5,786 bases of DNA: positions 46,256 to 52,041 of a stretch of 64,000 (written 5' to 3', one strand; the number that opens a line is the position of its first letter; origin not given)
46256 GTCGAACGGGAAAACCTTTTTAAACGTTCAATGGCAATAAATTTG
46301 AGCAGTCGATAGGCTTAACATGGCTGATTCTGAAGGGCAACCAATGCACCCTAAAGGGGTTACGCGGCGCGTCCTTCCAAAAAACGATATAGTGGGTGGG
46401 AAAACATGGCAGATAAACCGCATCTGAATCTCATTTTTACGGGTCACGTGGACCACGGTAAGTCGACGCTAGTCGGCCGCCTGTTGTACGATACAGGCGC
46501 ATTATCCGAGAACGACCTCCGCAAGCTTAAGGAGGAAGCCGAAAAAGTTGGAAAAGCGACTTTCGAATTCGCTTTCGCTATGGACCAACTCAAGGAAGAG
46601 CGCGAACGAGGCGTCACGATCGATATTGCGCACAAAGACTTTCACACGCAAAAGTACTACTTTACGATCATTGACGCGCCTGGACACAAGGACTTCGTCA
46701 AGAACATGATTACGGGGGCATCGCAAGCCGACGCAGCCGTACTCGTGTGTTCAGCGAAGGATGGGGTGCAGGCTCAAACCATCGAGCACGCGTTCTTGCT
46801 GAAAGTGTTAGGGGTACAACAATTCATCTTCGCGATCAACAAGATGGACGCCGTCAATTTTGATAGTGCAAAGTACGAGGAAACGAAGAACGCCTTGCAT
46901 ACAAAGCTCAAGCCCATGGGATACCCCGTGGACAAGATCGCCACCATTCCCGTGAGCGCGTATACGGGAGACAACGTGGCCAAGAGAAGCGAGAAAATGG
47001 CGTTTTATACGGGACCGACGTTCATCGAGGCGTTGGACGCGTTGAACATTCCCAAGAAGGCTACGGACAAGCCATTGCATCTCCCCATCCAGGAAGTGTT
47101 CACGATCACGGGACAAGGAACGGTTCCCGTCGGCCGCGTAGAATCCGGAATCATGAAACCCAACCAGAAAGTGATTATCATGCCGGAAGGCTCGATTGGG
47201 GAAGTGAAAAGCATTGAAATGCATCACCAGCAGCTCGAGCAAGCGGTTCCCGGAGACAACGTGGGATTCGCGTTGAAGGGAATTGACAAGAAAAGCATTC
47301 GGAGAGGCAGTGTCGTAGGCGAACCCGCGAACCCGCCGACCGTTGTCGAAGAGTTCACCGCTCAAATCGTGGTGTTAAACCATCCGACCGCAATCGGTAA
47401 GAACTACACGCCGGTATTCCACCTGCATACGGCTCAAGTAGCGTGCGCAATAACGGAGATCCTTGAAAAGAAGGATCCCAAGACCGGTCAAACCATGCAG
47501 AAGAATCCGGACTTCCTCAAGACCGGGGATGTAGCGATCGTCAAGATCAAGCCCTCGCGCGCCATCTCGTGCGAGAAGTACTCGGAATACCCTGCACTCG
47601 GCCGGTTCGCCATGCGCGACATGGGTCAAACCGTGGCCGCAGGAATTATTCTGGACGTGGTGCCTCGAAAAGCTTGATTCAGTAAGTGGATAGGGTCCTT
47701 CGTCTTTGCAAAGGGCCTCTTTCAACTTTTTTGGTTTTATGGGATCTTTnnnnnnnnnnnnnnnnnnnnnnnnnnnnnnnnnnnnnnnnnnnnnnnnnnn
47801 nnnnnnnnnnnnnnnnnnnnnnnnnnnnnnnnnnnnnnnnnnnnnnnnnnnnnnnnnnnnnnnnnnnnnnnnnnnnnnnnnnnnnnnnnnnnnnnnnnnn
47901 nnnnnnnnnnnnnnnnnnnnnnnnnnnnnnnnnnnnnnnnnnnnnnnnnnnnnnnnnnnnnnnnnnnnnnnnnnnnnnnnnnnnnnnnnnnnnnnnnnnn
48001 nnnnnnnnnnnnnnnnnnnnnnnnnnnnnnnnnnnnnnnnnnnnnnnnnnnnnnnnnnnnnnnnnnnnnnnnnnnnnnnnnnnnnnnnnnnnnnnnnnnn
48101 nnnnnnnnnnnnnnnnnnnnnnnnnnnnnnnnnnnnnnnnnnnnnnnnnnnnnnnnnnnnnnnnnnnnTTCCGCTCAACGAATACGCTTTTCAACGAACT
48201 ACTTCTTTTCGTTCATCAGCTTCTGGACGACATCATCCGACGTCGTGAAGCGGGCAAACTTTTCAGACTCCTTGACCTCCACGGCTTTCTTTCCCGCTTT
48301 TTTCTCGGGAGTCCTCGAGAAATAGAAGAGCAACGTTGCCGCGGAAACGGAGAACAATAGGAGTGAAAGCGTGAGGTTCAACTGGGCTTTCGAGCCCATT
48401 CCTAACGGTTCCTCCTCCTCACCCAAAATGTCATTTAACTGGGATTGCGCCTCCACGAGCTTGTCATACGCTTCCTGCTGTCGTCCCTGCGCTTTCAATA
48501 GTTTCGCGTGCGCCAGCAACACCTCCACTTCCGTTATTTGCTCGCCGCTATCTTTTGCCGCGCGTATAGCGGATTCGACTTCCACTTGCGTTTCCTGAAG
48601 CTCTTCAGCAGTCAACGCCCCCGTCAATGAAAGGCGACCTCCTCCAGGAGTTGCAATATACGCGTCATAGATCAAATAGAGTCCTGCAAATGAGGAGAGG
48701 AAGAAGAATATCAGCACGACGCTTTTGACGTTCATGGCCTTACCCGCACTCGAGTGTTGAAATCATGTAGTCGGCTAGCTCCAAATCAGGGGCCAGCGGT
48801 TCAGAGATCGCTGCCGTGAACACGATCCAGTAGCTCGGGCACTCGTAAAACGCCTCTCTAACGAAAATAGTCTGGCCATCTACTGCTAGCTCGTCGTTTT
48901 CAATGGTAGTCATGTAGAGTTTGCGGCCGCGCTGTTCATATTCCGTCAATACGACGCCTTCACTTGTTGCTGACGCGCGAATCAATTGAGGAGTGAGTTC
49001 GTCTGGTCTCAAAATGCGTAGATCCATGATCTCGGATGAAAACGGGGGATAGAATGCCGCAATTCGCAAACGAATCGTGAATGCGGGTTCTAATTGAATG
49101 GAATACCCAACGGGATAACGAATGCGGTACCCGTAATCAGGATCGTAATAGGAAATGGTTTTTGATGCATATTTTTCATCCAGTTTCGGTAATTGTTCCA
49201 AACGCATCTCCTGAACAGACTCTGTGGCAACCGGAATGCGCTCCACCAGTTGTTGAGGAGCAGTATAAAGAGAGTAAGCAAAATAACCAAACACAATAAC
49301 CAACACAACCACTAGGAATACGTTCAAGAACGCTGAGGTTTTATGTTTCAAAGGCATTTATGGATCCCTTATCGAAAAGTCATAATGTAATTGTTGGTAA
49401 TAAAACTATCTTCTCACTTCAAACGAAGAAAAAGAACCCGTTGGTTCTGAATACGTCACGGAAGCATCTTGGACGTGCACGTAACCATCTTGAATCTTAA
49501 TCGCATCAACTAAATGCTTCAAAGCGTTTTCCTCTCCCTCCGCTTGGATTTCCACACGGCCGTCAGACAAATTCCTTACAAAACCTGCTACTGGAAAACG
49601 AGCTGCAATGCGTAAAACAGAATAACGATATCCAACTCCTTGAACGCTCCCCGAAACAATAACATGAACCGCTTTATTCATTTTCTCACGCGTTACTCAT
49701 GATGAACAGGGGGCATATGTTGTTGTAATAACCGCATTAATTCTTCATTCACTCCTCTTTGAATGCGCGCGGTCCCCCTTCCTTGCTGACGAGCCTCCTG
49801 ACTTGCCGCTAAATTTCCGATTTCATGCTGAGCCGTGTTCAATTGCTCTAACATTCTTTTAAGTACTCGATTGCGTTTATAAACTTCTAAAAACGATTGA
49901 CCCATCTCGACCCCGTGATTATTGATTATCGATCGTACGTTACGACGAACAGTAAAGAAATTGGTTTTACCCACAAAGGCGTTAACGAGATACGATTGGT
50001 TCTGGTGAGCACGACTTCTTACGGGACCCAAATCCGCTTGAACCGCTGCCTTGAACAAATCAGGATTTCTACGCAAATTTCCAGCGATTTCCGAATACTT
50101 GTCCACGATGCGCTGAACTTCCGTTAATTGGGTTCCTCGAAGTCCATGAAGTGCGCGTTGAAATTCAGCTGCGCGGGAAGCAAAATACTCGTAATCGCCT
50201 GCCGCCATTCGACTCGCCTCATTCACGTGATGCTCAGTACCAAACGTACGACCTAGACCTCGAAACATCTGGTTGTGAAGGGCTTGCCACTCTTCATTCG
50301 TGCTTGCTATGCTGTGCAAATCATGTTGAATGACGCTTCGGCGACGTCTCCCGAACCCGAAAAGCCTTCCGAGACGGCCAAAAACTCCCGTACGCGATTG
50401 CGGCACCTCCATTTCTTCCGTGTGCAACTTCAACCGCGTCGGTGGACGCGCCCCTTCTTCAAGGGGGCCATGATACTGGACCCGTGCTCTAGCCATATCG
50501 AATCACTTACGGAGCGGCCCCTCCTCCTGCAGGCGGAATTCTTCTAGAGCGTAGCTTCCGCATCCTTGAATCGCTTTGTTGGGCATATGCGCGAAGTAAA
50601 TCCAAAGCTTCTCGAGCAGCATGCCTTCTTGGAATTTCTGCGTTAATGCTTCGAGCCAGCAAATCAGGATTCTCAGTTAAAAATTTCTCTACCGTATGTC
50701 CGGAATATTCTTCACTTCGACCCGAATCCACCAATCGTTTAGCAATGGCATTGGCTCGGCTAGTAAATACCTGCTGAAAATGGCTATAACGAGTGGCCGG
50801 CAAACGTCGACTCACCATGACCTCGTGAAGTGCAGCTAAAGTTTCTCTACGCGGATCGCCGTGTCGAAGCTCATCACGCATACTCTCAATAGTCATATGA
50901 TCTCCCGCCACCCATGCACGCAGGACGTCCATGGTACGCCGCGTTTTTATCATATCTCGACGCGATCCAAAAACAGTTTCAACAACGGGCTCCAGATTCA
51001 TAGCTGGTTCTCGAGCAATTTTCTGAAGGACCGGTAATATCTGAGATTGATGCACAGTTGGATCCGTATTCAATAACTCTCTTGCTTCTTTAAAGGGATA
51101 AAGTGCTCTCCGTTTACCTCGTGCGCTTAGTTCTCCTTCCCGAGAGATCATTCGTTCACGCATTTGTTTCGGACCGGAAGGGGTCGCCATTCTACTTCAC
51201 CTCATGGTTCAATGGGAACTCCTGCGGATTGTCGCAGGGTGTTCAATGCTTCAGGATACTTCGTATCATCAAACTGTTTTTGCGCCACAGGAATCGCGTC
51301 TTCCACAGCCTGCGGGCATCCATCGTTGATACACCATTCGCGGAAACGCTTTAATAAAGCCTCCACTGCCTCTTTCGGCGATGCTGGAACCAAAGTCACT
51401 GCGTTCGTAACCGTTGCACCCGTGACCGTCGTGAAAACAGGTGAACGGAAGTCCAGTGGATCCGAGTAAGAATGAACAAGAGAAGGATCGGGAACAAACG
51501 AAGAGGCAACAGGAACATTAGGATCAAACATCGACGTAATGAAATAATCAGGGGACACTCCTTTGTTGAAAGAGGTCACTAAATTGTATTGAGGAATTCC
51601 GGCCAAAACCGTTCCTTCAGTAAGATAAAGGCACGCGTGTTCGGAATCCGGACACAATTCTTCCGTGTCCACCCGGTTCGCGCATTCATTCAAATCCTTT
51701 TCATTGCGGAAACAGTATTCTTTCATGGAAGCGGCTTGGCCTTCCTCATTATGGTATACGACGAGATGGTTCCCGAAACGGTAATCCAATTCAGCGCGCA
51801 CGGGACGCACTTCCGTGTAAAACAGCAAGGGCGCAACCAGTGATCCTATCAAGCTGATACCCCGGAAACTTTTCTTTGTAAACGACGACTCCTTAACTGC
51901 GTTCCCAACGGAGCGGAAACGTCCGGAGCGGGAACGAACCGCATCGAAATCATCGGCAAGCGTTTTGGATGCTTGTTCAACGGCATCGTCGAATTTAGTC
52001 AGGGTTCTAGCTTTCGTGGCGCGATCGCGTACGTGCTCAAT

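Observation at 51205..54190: Giant protein C-terminal ~950-aa module behind a proline-rich linker contains a glycine-zipper-like hydrophobic segment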

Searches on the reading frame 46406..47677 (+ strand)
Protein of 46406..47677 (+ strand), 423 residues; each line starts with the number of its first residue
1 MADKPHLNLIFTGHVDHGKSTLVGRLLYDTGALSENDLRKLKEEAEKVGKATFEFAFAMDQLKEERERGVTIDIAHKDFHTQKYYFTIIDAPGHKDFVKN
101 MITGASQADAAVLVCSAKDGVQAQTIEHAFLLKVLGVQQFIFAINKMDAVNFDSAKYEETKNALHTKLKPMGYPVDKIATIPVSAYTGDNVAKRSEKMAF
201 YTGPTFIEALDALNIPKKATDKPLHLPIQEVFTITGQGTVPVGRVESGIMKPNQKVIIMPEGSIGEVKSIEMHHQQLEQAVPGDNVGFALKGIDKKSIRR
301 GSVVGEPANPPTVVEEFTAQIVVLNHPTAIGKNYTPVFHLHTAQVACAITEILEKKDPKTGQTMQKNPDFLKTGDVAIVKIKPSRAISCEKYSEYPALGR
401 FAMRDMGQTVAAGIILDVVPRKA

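Call 5: search_protein_families(library=pfam, proteins=[window:46406-47677:+], max_evalue=0.01)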
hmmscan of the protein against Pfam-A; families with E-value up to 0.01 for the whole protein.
window:46406-47677:+ (423 aa): 9 families
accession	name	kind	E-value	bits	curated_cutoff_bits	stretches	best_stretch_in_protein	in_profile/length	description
PF00009.33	GTP_EFTU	-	4.8e-58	196.3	26.5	1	4-205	1-177/188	Elongation factor Tu GTP binding domain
PF22594.2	GTP-eEF1A_C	-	1.3e-37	128.6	27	1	316-415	1-100/101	GTP-eEF1A C-terminal domain-like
PF03143.23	GTP_EFTU_D3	-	1.8e-28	99.4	27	1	311-418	2-105/106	Elongation factor Tu C-terminal domain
PF03144.31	GTP_EFTU_D2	-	7.8e-20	71.5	30.3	1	238-304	1-72/73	Elongation factor Tu domain 2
PF14578.12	GTP_EFTU_D4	-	4.4e-06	26.9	23.8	1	240-292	19-72/86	Elongation factor Tu domain 4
PF01926.29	MMR_HSR1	-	7.2e-06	26.5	21.9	1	48-146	10-113/113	50S ribosome-binding GTPase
PF03193.22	RsgA_GTPase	-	0.00065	20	30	0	105-178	20-89/174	RsgA GTPase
PF08477.19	Roc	-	0.0024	18.5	27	0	46-148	8-119/119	Ras of Complex, Roc, domain of DAPkinase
PF00071.28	Ras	-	0.0094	16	21.6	0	47-161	9-128/162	Ras family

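Call 13: find_related_loci(query=window:46406-47677:+, collection=genome_contigs, flank=10000)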
Query window:46406-47677:+ (423 aa) in genome_contigs; peptide patterns used: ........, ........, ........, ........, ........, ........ (x = any residue, [..] = any of these).
599 stretches matched a pattern (row limit reached: there are more); 561 encode a relative of the query (tblastn E <= 1e-3); the best 80 are kept; 80 distinct loci.
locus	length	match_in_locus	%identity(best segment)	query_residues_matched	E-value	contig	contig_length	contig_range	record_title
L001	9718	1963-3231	87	1-423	0e+0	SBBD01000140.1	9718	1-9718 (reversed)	MAG: archaeon isolate Bin_28_2_1 Hy_contig17367, whole genome shotgun sequence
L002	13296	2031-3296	86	1-422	0e+0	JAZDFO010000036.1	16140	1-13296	MAG: Candidatus Micrarchaeota archaeon isolate MEGAHIT-group-0.211 k141_2283676, whole genome shotgun sequence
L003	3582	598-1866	85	1-423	0e+0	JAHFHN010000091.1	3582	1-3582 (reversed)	MAG: Candidatus Micrarchaeota archaeon isolate nzgw34 NODE_58729_length_3583_cov_1.962449, whole genome shotgun sequence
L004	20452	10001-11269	85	1-423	0e+0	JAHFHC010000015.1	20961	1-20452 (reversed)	MAG: Candidatus Micrarchaeota archaeon isolate nzgw33 NODE_2355_length_20962_cov_3.491771, whole genome shotgun sequence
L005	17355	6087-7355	85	1-423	0e+0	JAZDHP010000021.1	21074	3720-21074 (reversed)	MAG: Candidatus Micrarchaeota archaeon isolate MEGAHIT-group-0.340 k141_7719629, whole genome shotgun sequence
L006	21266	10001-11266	85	1-422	0e+0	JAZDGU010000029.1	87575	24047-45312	MAG: Candidatus Micrarchaeota archaeon isolate MEGAHIT-group-0.283 k141_5668923, whole genome shotgun sequence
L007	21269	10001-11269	85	1-423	0e+0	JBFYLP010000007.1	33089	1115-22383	MAG: Candidatus Micrarchaeota archaeon isolate PPR_0039 k121_3083065, whole genome shotgun sequence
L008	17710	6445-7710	84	1-422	0e+0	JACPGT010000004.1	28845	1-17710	MAG: Candidatus Micrarchaeota archaeon isolate NC_groundwater_395_Ag_B-0.1um_58_13 GD18-4_B1_scaffold_48934, whole genom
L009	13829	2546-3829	82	1-423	0e+0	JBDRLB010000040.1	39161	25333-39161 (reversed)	MAG: Candidatus Micrarchaeota archaeon isolate MEGAHIT-group-1.75 k141_10103180, whole genome shotgun sequence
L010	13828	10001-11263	83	1-422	0e+0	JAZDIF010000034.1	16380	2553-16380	MAG: Candidatus Micrarchaeota archaeon isolate MEGAHIT-group-0.386 k141_15248283, whole genome shotgun sequence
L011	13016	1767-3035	82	1-423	0e+0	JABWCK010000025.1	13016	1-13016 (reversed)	MAG: Candidatus Micrarchaeota archaeon isolate MAG_54 scaffold_5558, whole genome shotgun sequence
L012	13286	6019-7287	83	1-423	0e+0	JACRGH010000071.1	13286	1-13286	MAG: Candidatus Micrarchaeota archaeon isolate NC_groundwater_1746_Pr3_B-0.1um_53_26 SR-2_scaffold_141_3910257, whole ge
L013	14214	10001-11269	83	1-423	0e+0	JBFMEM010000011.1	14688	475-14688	MAG: Candidatus Micrarchaeota archaeon isolate MAG245 MAG245_11, whole genome shotgun sequence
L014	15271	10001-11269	82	1-423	0e+0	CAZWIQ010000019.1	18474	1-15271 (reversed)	MAG TPA_asm: Candidatus Micrarchaeota archaeon isolate SRP098346_co1_177 genome assembly, contig: NODE_3009_length_18474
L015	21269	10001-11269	83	1-423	0e+0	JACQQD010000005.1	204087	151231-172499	MAG: Candidatus Micrarchaeota archaeon isolate NC_groundwater_1324_Ag_S-0.2um_56_85 S_p2_S4_coassembly_k141_2444077, who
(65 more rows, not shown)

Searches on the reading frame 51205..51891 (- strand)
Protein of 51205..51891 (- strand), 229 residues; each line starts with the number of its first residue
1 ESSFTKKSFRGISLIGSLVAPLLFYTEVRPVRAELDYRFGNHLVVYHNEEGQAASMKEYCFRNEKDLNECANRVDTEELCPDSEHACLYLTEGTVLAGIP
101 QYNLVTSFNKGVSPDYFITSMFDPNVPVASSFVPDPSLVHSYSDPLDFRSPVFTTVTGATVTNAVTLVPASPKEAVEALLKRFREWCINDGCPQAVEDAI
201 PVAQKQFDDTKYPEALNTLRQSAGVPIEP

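Call 47: find_homologous_proteins(query=A2, max_evalue=0.001)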
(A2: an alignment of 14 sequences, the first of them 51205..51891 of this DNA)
Query A2 (14 sequences): 6999 candidates shared short words with the query, none scored E <= 0.001.

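Call 53: find_related_loci(query=A3, collection=metagenome_contigs, flank=10000)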
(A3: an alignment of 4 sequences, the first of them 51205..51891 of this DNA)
Query A3 (229 aa) in metagenome_contigs; peptide patterns used: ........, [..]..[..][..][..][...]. (x = any residue, [..] = any of these).
167 stretches matched a pattern, but none encodes a relative of the query by tblastn (E <= 1e-3).

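Call 54: predict_structure(alignment_id=A2)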
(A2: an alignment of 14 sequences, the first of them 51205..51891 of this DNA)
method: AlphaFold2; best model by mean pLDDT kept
length: 229 residues; sequences in the alignment: 14
mean_pLDDT: 75.7   pTM: 0.60
mean pLDDT of the five models: 75.7, 75.4, 74.9, 74.5, 70.5
residues with pLDDT >= 90: 27; 70-90: 137; 50-70: 44; < 50: 21
segments of 3 or more residues with pLDDT < 50: 1-7, 23-29
pLDDT, mean of each block of 10 residues (from residue 1): 46 55 46 74 83 80 72 87 90 67 86 76 75 82 82 86 61 82 80 85 97 89 61
secondary structure, 60 per line:
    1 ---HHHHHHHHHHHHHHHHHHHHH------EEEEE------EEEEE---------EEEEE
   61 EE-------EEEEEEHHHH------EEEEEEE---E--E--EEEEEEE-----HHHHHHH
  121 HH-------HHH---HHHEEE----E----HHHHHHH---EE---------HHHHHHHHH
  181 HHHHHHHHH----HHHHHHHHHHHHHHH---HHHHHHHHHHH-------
elements in order: H4-24 E31-35 E42-46 E56-62 E70-75 H76-79 E86-92 E102-108 H114-122 E139-141 H151-157 H172-189 H194-208 H212-222

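Call 58: fold_search(model_id=the predicted structure, library=pdb)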
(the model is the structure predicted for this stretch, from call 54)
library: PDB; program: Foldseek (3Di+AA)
matches with E <= 10: 271; with E <= 0.001: 0
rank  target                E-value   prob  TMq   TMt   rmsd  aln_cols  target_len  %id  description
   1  1q1m                  9.1e-02  0.12  0.18  0.15  19.6       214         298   11  A Highly Efficient Approach to a Selective and Cell Active PTP1B inhibitors (released 2003-09-16)
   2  6omy                  9.6e-02  0.13  0.19  0.16  19.4       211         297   10  Protein Tyrosine Phosphatase 1B (1-301), P180A mutant, apo state (released 2019-08-07)
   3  8eyb_B                1.0e-01  0.12  0.18  0.15  19.4       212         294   10  Crystal structure of PTP1B D181A/Q262A/C215A phosphatase domain with JAK2 activation loop phosphopeptide (released 2023-07-05)
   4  1g1g_A                1.2e-01  0.12  0.18  0.15  19.5       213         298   11  CRYSTAL STRUCTURE OF PROTEIN TYROSINE PHOSPHATASE 1B COMPLEXED WITH A MONO-PHOSPHORYLATED PEPTIDE (ETDY(PTR)RKGGKGLL)  (released 2001-01-17)
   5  6olq                  1.2e-01  0.10  0.18  0.15  19.4       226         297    9  Protein Tyrosine Phosphatase 1B (1-301), P188A mutant, apo state (released 2019-08-07)
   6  6b8e                  1.2e-01  0.13  0.19  0.16  19.6       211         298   11  Multiconformer model of apo WT PTP1B with glycerol at 180 K (released 2018-06-20)
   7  1ptv                  1.2e-01  0.10  0.17  0.14  18.9       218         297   11  CRYSTAL STRUCTURE OF PROTEIN TYROSINE PHOSPHATASE 1B COMPLEXED WITH PHOSPHOTYROSINE (released 1996-08-01)
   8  2bge                  1.6e-01  0.10  0.18  0.15  19.4       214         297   10  Structure-based design of Protein Tyrosine Phosphatase-1B Inhibitors (released 2005-05-04)
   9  2cmb                  1.6e-01  0.08  0.16  0.14  18.9       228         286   10  Structural Basis for Inhibition of Protein Tyrosine Phosphatase 1B by Isothiazolidinone Heterocyclic Phosphonate Mimetic (released 2006-08-17)
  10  1bzc                  1.7e-01  0.11  0.19  0.15  19.1       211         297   10  HUMAN PTP1B CATALYTIC DOMAIN COMPLEXED WITH TPI (released 1999-02-16)
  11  1g1f_A                1.7e-01  0.10  0.18  0.15  19.1       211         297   10  CRYSTAL STRUCTURE OF PROTEIN TYROSINE PHOSPHATASE 1B COMPLEXED WITH A TRI-PHOSPHORYLATED PEPTIDE (RDI(PTR)ETD(PTR)(PTR (released 2001-01-17)
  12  2cni                  1.8e-01  0.10  0.19  0.15  19.3       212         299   11  Structural Insights into the Design of Nonpeptidic Isothiazolidinone- Containing Inhibitors of Protein Tyrosine Phosphat (released 2006-09-27)
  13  3qkp                  1.8e-01  0.08  0.17  0.14  19.4       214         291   11  Protein Tyrosine Phosphatase 1B - Apo W179F mutant with open WPD-loop (released 2012-08-08)
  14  6b8t                  2.0e-01  0.10  0.19  0.15  19.6       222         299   11  Multiconformer model of apo WT PTP1B with glycerol at 240 K (released 2018-06-20)
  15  1pty                  2.0e-01  0.09  0.18  0.15  19.3       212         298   10  CRYSTAL STRUCTURE OF PROTEIN TYROSINE PHOSPHATASE 1B COMPLEXED WITH TWO PHOSPHOTYROSINE MOLECULES (released 1998-01-21)
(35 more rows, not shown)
